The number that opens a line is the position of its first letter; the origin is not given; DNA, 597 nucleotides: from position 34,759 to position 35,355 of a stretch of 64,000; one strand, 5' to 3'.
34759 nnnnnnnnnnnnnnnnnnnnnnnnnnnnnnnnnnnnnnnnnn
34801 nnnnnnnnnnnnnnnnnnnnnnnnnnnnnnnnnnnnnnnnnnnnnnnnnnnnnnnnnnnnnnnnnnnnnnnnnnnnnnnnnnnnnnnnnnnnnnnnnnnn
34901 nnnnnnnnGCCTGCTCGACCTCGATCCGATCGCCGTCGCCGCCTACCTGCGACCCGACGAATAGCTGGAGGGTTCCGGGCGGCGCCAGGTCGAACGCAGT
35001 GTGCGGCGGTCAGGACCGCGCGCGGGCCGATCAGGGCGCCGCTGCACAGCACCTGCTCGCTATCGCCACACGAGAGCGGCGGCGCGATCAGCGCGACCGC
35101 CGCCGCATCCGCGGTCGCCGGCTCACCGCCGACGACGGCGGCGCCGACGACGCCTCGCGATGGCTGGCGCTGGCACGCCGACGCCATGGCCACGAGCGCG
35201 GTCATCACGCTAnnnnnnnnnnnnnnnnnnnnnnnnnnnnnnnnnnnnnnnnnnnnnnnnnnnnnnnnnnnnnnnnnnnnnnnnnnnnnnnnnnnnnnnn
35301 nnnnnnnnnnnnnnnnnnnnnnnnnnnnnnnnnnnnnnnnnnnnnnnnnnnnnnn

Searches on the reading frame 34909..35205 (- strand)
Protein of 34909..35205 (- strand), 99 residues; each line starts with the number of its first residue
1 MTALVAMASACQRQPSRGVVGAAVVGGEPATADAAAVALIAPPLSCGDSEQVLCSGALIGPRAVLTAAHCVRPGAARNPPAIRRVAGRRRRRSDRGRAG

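Call 86: search_protein_families(library=pfam, proteins=[window:34909-35205:-], max_evalue=0.01)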
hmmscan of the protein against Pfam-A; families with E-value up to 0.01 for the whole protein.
seq(99 aa): 2 families
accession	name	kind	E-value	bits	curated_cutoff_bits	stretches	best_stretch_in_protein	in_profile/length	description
PF00089.32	Trypsin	-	1e-06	29.2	20.6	1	49-91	23-59/220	Trypsin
PF13365.12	Trypsin_2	-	0.0017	19.6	27.6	1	54-83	1-31/144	Trypsin-like peptidase domain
